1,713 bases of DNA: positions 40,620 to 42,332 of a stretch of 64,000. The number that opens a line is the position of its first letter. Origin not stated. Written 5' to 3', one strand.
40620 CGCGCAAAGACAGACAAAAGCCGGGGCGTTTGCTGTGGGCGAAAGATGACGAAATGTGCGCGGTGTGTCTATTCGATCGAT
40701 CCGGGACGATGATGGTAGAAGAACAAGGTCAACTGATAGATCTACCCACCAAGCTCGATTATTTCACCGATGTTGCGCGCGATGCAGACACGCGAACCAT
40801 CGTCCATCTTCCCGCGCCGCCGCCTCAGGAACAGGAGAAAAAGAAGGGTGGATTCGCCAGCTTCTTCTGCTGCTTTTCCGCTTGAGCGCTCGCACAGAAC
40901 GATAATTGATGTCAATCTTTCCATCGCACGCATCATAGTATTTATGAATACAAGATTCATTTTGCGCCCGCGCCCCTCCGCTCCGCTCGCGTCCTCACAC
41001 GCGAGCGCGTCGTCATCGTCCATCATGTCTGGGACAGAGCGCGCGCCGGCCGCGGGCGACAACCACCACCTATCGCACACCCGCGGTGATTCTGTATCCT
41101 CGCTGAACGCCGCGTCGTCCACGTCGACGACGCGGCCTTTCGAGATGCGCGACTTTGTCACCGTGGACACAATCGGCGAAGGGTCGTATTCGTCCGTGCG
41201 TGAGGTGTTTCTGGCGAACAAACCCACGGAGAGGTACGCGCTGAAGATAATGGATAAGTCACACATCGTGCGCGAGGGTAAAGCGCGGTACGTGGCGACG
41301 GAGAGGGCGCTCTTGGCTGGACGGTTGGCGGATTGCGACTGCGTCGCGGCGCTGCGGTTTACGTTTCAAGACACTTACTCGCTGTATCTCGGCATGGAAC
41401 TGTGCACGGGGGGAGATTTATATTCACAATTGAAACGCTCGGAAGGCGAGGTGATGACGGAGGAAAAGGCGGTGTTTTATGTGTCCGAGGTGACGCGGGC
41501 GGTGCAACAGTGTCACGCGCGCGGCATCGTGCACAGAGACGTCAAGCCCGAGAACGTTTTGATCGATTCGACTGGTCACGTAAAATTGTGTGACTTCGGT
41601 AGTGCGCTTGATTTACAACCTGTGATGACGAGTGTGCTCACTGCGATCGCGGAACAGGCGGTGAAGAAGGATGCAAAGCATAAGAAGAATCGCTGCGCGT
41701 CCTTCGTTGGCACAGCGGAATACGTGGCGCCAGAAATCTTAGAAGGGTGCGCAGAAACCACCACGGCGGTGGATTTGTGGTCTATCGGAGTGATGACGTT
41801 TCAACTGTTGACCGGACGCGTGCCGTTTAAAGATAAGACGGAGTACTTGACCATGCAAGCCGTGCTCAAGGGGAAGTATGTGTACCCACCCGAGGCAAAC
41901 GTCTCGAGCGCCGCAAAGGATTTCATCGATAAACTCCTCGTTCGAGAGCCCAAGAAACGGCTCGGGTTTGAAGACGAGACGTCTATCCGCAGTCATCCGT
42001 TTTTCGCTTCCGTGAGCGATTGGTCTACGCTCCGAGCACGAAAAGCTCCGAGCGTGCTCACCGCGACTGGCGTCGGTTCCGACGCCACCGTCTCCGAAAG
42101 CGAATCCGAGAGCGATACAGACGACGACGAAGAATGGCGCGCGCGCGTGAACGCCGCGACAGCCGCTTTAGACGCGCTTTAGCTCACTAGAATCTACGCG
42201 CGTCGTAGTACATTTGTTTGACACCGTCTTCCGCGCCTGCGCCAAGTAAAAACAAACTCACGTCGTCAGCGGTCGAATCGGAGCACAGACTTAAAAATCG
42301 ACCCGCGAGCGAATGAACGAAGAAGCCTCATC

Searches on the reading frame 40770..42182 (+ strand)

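Call 51: search_protein_families(library=pfam, proteins=[window:40770-42182:+], max_evalue=0.01)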
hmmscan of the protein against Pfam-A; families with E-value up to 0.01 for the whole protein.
window:40770-42182:+ (470 aa): 7 families
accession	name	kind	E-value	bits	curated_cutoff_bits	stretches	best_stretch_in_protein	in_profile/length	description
PF00069.31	Pkinase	-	2e-56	191.7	31.7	1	131-412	3-263/263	Protein kinase domain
PF07714.23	PK_Tyr_Ser-Thr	-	1.1e-25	90.8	23.1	1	132-401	4-252/258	Protein tyrosine and serine/threonine kinase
PF03109.22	ABC1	-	2.1e-05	24.2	22.9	1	206-304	144-239/244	ABC1 atypical kinase-like domain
PF14531.12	Kinase-like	-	6.9e-05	22.7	25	1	241-360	154-258/289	Kinase-like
PF06293.20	Kdo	-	0.0033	17.3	21.3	1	229-276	115-166/207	Lipopolysaccharide kinase (Kdo/WaaP) family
PF13095.12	FTA2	-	0.006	16.7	30.2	0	231-279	170-213/214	Kinetochore Sim4 complex subunit FTA2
PF01636.29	APH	-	0.0096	16.1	23.2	0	245-276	158-194/239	Phosphotransferase enzyme family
